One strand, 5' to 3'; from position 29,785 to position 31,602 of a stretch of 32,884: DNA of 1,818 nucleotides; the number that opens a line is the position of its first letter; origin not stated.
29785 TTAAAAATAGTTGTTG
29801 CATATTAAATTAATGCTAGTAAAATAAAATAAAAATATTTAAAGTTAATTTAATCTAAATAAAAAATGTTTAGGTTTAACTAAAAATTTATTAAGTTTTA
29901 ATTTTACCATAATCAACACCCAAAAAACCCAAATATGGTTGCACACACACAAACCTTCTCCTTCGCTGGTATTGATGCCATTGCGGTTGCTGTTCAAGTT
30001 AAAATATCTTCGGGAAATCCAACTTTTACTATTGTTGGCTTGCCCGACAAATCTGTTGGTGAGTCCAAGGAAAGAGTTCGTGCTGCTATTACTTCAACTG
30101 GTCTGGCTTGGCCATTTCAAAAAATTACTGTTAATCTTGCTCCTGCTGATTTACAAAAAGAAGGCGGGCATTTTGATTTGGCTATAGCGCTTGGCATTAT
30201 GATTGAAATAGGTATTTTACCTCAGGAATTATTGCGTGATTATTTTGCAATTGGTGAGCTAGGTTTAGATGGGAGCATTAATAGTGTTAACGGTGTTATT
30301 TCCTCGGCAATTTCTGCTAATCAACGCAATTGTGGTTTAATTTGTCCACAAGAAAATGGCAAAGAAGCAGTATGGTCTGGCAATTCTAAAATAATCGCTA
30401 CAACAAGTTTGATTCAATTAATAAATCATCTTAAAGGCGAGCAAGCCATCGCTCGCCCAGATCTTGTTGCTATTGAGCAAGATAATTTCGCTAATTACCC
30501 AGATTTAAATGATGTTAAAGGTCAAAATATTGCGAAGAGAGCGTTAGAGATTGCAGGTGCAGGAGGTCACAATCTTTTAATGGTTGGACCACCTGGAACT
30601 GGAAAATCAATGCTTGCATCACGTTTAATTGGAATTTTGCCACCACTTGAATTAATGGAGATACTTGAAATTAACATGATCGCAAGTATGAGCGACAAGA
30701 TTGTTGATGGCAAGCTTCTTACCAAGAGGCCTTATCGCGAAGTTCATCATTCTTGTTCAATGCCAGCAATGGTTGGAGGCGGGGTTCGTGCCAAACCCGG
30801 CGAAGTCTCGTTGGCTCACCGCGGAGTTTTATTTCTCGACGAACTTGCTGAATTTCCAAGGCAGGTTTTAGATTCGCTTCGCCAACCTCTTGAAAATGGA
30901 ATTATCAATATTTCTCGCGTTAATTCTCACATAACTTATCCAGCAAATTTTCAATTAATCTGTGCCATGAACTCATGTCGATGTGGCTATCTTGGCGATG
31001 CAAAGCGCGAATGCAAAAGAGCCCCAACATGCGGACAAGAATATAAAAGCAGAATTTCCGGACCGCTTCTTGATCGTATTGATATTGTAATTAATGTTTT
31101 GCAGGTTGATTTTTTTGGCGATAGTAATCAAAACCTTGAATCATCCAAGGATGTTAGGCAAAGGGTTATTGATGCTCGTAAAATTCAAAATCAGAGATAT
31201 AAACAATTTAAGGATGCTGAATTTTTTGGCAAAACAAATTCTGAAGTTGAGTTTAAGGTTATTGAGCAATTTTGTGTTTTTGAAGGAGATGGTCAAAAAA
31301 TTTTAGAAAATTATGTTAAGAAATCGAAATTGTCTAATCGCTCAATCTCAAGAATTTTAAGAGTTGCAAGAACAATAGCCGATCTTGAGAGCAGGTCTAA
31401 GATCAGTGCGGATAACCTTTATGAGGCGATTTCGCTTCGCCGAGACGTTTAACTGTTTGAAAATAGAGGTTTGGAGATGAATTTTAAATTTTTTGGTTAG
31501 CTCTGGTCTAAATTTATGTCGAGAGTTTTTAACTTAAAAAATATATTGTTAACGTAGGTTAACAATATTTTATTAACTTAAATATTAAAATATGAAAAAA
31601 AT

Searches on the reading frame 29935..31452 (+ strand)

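Call 8: search_protein_families(library=pfam, proteins=[window:29935-31452:+], max_evalue=0.001)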
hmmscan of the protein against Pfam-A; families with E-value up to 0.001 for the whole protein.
window:29935-31452:+ (505 aa): 7 families
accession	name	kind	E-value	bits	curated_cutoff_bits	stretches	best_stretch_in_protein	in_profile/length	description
PF01078.27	Mg_chelatase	-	1.1e-89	299.7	20.3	1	190-391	1-202/207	Magnesium chelatase, subunit ChlI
PF13541.12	ChlI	-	2.7e-40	137.5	27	1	20-141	1-121/121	Subunit ChlI of Mg-chelatase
PF13335.12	Mg_chelatase_C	-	2.5e-27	95.7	26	1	402-502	2-94/94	Magnesium chelatase, subunit ChlI C-terminal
PF07728.20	AAA_5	-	8.8e-12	45.6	22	1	213-348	1-124/139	AAA domain (dynein-related subfamily)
PF00158.32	Sigma54_activat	-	1.3e-08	35.2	20.2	1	210-346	21-142/168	Sigma-54 interaction domain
PF00493.29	MCM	-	1.5e-06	27.9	23.3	1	286-388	112-204/224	MCM P-loop domain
PF00004.35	AAA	-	5.5e-05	24.1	21.2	1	214-307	1-69/131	ATPase family associated with various cellular activities (AAA)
